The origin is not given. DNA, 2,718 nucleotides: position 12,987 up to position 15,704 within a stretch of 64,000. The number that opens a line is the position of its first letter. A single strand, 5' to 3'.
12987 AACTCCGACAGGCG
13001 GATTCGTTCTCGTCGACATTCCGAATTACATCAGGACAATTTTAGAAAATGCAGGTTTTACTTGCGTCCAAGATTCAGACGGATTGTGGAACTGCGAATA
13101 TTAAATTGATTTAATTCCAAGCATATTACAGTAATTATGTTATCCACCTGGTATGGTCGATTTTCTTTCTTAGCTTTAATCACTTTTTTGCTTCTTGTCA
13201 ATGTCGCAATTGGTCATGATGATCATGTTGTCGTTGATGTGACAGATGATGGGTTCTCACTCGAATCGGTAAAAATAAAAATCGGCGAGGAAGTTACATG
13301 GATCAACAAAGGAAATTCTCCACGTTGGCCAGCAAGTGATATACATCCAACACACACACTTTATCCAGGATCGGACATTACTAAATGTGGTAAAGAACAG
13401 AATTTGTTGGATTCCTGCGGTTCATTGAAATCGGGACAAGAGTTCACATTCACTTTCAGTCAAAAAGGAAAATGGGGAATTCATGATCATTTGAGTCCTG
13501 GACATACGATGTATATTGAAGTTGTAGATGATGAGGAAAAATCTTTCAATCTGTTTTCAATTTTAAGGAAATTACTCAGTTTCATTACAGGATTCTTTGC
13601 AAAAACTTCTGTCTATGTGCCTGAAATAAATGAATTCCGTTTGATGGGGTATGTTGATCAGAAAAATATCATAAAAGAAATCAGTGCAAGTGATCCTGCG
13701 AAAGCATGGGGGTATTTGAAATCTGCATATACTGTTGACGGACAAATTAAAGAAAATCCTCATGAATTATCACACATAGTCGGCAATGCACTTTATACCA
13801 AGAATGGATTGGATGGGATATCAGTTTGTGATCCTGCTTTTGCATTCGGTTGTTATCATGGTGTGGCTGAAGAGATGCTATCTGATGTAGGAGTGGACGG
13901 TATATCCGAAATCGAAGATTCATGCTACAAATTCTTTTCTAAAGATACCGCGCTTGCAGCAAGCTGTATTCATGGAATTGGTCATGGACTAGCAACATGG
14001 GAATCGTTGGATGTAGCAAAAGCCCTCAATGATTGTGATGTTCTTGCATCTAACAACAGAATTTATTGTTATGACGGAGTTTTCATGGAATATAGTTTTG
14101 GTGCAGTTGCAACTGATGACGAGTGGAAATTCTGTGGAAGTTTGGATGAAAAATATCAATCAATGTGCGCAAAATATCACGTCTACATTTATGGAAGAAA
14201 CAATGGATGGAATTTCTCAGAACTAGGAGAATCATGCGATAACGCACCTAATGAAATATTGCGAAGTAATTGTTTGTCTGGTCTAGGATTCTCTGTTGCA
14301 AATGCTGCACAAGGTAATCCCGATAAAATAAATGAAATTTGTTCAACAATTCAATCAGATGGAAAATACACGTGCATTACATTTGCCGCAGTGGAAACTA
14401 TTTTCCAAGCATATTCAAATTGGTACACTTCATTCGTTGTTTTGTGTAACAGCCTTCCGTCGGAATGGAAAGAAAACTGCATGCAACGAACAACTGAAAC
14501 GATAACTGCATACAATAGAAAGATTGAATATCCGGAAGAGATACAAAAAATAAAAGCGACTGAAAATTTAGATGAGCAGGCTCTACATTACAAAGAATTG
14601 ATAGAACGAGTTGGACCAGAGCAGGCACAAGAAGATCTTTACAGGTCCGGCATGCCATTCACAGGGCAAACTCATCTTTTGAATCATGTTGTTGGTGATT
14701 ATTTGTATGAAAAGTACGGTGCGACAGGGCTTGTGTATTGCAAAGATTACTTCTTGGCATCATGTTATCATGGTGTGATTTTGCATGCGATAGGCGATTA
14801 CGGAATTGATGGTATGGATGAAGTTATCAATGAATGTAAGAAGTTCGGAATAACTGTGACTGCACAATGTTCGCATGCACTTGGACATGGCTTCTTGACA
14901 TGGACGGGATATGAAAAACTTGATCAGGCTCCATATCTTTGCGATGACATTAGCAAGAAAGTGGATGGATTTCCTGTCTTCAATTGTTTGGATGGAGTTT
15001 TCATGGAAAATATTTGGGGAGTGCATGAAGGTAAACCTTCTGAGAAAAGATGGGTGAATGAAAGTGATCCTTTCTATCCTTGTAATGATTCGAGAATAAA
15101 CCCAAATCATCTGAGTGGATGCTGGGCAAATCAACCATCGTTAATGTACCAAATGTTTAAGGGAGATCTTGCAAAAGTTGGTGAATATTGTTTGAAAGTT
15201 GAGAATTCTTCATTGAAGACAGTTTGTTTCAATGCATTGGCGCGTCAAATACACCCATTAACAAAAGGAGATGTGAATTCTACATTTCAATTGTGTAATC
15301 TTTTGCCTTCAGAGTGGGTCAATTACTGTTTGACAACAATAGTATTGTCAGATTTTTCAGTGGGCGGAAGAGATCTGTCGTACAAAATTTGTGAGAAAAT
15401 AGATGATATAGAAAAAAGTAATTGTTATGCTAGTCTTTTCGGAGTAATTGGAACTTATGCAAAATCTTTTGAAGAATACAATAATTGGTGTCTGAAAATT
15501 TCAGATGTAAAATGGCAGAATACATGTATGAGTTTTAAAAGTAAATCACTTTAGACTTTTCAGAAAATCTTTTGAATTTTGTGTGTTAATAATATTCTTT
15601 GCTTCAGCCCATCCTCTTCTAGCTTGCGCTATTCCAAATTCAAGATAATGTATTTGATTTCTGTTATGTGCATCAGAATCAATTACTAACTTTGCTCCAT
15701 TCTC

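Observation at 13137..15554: Paralogous secreted Cys/His-rich module (HExxH ... CYHG ... CxHGxGH ... GVFME), present twice here after a cupredoxin-like domain and once more at 31647-32813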

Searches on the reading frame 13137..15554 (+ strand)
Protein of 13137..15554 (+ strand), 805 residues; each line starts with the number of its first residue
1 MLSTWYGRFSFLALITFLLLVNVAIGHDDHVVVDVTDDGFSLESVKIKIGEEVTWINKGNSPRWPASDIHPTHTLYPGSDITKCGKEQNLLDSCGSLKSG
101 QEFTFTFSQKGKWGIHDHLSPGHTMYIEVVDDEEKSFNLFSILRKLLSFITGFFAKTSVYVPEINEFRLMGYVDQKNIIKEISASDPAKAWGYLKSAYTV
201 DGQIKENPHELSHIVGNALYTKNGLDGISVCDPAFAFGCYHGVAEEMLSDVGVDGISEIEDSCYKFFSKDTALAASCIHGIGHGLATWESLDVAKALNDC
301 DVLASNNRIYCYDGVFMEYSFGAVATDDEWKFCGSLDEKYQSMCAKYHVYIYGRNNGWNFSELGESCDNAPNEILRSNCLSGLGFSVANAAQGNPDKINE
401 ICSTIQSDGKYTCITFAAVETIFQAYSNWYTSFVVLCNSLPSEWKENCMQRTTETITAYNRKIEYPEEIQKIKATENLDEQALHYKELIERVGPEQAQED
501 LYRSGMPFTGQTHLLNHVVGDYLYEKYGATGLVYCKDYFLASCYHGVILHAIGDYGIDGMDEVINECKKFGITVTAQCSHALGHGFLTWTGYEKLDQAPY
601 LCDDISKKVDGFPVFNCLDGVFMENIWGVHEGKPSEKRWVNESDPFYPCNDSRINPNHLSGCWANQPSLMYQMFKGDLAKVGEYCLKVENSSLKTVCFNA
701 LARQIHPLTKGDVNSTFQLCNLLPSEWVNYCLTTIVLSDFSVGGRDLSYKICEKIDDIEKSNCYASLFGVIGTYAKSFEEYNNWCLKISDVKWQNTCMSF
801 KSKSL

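Call 3: search_protein_families(library=pfam, proteins=[window:13137-15554:+], max_evalue=1)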
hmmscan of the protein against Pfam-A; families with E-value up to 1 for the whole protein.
window:13137-15554:+ (805 aa): 2 families
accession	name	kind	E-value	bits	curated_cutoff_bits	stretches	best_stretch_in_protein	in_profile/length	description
PF13473.12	Cupredoxin_1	-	0.076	13.5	27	1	13-62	5-56/104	Cupredoxin-like domain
PF15865.11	Fanconi_A_N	-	0.17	11.7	27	1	428-501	128-206/355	Fanconi anaemia group A protein N terminus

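Call 4: search_protein_families(library=ncbifam, proteins=[window:13137-15554:+], max_evalue=1)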
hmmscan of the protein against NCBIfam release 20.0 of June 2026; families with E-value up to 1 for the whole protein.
window:13137-15554:+ (805 aa): 1 family
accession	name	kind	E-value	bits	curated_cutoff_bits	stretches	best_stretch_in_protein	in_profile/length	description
TIGR02657.1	amicyanin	equivalog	0.13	12.7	110.2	1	34-62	2-30/83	amicyanin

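Call 5: search_solved_structures(query=window:13137-15554:+, max_evalue=10, show_alignments=2)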
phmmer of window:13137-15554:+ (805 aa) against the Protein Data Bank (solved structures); distinct sequences matched with E-value up to 10: 10.
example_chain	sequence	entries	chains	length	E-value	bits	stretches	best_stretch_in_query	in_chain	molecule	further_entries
2qdv_A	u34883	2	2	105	0.57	11.3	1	28-63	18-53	Amicyanin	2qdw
1mda_A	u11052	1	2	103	0.87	10.7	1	28-62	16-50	AMICYANIN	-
1sfd_A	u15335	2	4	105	0.89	10.7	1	28-62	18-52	Amicyanin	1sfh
1aac_A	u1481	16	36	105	0.91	10.6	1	28-62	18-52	AMICYANIN | PROTEIN (AMICYANIN)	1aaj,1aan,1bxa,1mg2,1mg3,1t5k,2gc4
1sf3_A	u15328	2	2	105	0.92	10.6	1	28-62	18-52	Amicyanin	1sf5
2idt_A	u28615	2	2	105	0.94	10.6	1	28-62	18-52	Amicyanin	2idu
3ie9_A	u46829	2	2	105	0.96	10.6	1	28-62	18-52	Amicyanin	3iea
3rym_A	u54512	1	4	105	0.96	10.6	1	28-62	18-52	Amicyanin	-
3ply_A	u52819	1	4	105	0.96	10.6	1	28-62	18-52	Amicyanin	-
2idq_A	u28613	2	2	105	0.96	10.6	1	28-62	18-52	Amicyanin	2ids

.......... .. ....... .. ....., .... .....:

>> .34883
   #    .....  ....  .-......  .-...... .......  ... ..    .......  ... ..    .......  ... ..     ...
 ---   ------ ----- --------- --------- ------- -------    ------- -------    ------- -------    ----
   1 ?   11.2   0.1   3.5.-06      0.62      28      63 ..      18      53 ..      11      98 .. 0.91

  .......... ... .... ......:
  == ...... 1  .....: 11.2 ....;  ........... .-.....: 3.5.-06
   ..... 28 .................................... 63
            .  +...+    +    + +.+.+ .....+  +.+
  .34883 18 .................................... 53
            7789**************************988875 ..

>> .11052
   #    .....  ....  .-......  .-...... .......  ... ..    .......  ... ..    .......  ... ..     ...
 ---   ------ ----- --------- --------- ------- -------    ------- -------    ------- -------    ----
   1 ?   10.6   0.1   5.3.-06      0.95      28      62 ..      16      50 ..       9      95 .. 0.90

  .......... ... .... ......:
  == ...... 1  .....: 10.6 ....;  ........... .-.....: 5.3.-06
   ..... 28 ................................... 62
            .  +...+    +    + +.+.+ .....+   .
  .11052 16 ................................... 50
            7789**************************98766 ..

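Call 7: find_homologous_proteins(query=window:13137-15551:+, max_evalue=0.001)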
Query window:13137-15551:+ (805 aa): 161 proteins with E <= 0.001 among 8000 candidates; the best 120 are listed.
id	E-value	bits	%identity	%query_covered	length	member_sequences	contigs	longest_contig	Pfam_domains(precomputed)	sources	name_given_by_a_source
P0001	0.0e+0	1920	100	100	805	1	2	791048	-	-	-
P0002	0.0e+0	1149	59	98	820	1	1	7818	-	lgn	-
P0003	0.0e+0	1125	59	97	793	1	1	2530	-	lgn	-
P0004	0.0e+0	1119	58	98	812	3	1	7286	-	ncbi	-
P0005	0.0e+0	1113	58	97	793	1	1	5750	-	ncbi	-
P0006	0.0e+0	1096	58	98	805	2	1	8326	-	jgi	-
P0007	0.0e+0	1082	57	98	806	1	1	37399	-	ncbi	-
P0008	0.0e+0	1067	55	98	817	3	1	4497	-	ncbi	-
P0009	0.0e+0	1025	54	98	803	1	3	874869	-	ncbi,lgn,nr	ncbi:MAG: hypothetical protein HYS81_04605 [Candidatus Aenigmatarchaeota archaeon]|nr:MAG: hypotheti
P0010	0.0e+0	1022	55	98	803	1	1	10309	-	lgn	-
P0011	1.3e-282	958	53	96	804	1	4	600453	-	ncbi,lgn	-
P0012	1.7e-280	951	51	95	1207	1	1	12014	-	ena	-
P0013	3.3e-263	894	51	95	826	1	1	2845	-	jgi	-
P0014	2.3e-255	868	53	85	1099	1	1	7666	-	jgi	-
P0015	1.2e-233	796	44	97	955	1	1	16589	-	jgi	-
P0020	2.1e-220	752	43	96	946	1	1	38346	-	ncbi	-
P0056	1.3e-89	320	38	52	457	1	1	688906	-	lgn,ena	-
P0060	8.9e-85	304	27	98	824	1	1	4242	PF13473.13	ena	-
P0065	5.3e-74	268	28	98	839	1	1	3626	PF13473.13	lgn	-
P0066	1.2e-73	267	28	98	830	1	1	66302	PF13473.13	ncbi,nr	ncbi:cupredoxin domain-containing protein [Candidatus Microgenomates bacterium]|nr:cupredoxin domain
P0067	9.2e-73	264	28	96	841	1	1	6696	PF13473.13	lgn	-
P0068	9.9e-73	264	27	98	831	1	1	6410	PF13473.13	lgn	-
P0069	9.6e-72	260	28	95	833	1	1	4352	PF13473.13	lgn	-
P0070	1.2e-70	257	28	98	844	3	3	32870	PF13473.13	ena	-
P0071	1.5e-70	256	26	98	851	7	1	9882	PF13473.13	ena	-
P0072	6.3e-70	254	26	98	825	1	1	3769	PF13473.13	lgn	-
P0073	2.5e-69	252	26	98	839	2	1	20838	PF13473.13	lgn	-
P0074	3.1e-69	252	32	56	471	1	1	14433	PF13473.13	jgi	jgi:plastocyanin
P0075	3.3e-69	252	26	97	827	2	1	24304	PF13473.13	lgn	-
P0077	1.1e-68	250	31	56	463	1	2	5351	PF13473.13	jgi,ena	-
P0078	2.1e-68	249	25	94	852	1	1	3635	PF13473.13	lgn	-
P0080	2.5e-68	249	31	56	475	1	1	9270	PF13473.13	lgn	-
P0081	3.0e-68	249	26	98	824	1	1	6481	PF13473.13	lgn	-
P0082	4.1e-68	248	31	54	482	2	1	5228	PF13473.13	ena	-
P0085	2.2e-67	246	27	98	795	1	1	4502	PF13473.13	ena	-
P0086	2.3e-67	246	28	98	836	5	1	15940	PF13473.13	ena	-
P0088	3.1e-67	245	26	98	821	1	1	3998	PF13473.13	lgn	-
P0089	5.9e-67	245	27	97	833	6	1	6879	PF13473.13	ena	-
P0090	1.1e-66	244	27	96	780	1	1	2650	PF13473.13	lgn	-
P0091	1.7e-66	243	32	54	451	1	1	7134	PF13473.13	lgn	-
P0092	2.4e-66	243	32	55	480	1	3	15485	PF13473.13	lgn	-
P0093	4.3e-66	242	33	57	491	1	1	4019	PF13473.13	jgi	jgi:plastocyanin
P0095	1.4e-65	240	28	98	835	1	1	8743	PF13473.13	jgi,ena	-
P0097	2.6e-65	239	32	56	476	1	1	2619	PF13473.13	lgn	-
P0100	4.4e-65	238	32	56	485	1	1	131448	PF13473.13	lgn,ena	-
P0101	3.6e-64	235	26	98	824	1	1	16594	PF13473.13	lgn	-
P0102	7.5e-64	234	26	98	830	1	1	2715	PF13473.13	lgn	-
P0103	9.0e-64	234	27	96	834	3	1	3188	PF13473.13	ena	-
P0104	9.7e-64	234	26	94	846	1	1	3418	PF13473.13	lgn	-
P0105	1.0e-63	234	23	99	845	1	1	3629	PF13473.13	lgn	-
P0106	1.6e-63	233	31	56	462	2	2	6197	PF13473.13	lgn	-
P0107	2.0e-63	233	31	56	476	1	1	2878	PF13473.13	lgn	-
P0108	2.0e-63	233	30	56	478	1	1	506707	PF13473.13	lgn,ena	-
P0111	4.6e-63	232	26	90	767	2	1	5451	PF13473.13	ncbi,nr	ncbi:MAG: cupredoxin domain-containing protein, partial [Candidatus Blackburnbacteria bacterium]|nr:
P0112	5.4e-63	231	33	55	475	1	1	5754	PF13473.13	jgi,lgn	-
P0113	5.5e-63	231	32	56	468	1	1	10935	PF13473.13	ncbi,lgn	-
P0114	2.9e-62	229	26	98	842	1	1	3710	PF13473.13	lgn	-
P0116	5.3e-62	228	26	98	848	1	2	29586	PF13473.13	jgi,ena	jgi:hypothetical protein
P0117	2.7e-61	226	31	54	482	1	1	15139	PF13473.13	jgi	jgi:plastocyanin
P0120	4.3e-61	225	30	56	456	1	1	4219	PF13473.13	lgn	-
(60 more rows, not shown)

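Call 18: find_encoding_contigs(protein=P0009, flank=8000, max_places=2)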
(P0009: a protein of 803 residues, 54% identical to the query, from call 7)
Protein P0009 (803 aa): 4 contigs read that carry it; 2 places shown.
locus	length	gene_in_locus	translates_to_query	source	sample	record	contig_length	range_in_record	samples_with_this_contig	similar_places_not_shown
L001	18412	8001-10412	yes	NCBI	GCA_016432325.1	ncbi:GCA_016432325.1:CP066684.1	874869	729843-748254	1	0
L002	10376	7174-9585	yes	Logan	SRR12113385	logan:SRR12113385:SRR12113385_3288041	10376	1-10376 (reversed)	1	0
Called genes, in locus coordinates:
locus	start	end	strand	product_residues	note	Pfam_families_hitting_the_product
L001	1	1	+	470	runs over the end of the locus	PF12804:NTP_transf_3 (weak)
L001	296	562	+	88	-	PF02686:GatC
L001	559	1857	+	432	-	PF01425:Amidase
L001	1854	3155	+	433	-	PF02934:GatB_N, PF02637:GatB_Yqey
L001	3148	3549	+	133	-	PF25109:HAD_PNKP (weak), PF24694:LNS2_PITM1-3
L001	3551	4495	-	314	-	-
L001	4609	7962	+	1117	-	PF18915:DUF5667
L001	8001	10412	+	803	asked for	-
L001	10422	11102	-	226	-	-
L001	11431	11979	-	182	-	-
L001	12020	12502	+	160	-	PF01625:PMSR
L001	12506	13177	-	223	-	-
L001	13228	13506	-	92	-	PF12973:Cupin_7 (weak), PF07883:Cupin_2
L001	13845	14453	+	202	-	PF13529:Peptidase_C39_2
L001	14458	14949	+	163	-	PF00520:Ion_trans (weak)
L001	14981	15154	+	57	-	-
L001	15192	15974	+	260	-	-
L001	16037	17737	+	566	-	PF00890:FAD_binding_2, PF01266:DAO, PF01494:FAD_binding_3, PF03486:HI0933_like, PF07992:Pyr_redox_2 (weak), PF02910:Succ_DH_flav_C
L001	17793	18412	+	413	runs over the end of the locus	PF00390:malic, PF03949:Malic_M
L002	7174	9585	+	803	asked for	-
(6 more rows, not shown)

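Call 19: find_encoding_contigs(protein=P0108, flank=6000, max_places=1)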
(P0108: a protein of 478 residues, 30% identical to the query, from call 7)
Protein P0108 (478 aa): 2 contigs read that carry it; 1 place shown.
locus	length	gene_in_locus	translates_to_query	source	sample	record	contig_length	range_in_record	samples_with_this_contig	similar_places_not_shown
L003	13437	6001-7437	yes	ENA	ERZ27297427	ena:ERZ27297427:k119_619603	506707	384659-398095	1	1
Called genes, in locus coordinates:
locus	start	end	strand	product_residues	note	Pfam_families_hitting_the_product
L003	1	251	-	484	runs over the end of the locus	-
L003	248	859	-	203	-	PF07963:N_methyl (weak)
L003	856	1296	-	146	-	PF07963:N_methyl (weak)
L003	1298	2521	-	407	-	PF00482:T2SSF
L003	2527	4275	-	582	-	PF05157:MshEN, PF00437:T2SSE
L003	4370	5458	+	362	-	-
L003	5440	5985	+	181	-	-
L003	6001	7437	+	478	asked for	PF13473:Cupredoxin_1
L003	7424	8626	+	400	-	-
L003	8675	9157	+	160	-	PF03640:Lipoprotein_15 (faint)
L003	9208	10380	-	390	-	-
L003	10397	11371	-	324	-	-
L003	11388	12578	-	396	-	-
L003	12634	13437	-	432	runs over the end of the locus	-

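Call 20: find_encoding_contigs(protein=P0056, flank=6000, max_places=1)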
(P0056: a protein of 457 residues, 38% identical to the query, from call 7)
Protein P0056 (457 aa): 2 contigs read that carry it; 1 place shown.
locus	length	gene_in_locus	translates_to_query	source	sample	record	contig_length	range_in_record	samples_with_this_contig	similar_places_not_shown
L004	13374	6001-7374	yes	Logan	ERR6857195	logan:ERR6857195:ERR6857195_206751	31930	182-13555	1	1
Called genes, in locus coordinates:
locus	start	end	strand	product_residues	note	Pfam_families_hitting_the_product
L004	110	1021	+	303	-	-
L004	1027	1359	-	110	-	-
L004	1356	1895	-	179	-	-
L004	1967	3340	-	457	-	-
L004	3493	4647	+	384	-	-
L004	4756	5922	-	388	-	-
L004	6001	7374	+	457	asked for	-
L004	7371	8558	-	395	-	-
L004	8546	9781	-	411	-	-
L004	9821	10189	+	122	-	PF13473:Cupredoxin_1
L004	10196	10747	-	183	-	-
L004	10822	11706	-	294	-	PF00687:Ribosomal_L1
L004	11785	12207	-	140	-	PF03946:Ribosomal_L11_N, PF00298:Ribosomal_L11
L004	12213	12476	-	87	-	-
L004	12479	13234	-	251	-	PF02357:NusG, PF00467:KOW (faint)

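Call 21: find_encoding_contigs(protein=P0066, flank=6000, max_places=1)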
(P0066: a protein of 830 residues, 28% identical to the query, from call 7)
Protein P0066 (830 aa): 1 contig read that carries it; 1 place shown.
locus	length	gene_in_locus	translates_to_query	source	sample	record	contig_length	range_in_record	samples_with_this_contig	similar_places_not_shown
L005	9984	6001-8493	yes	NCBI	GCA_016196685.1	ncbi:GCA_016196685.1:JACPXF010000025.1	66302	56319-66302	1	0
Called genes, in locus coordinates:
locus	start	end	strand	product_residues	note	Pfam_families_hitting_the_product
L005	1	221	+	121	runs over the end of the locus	-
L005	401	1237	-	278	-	-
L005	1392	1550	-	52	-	-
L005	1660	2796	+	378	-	-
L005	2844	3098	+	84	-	-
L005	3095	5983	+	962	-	-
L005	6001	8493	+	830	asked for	PF13473:Cupredoxin_1 (weak)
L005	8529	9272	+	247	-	PF13472:Lipase_GDSL_2 (weak)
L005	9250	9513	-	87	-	-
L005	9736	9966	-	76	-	PF11680:DUF3276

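Call 28: predict_structure(alignment_id=A1)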
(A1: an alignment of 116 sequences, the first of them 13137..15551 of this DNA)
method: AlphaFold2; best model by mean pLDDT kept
length: 805 residues; sequences in the alignment: 116
mean_pLDDT: 90.4   pTM: 0.76
mean pLDDT of the five models: 90.4, 89.8, 88.9, 88.8, 87.8
residues with pLDDT >= 90: 568; 70-90: 189; 50-70: 42; < 50: 6
segments of 3 or more residues with pLDDT < 50: 77-82
pLDDT, mean of each block of 10 residues (from residue 1): 71 83 67 93 92 95 83 53 56 88 91 88 88 75 76 73 91 89 96 91 75 95 94 90 91 94 92 93 92 96 97 95 81 97 96 90 96 98 95 92 95 98 86 94 97 92 85 94 96 89 83 94 96 90 95 94 95 94 96 97 97 97 88 86 97 98 97 97 98 98 94 95 98 96 87 97 97 89 93 95 66
secondary structure, 60 per line:
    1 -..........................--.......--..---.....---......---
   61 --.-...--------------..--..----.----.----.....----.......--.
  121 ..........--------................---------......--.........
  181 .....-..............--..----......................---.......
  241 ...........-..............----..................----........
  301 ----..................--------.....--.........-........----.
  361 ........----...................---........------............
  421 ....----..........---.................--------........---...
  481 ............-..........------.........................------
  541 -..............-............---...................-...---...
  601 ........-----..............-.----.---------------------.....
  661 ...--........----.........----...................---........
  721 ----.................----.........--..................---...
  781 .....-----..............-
elements in order (helices of 4 or more, strands of 3 or more residues): H2-27 E30-36 E44-48 E52-57 E65-67 E102-106 E111-117 E120-130 H139-154 H164-169 H172-185 H187-198 H209-230 H234-251 H253-266 H271-288 H293-300 H305-322 H331-335 H338-346 H348-355 H360-368 H373-391 H395-402 H409-424 H429-438 H442-458 H467-474 H478-492 H494-503 H510-534 H542-555 H557-568 H572-590 H598-608 H614-627 H656-663 H666-673 H678-686 H691-709 H713-720 H725-741 H746-754 H757-774 H778-785 H791-804
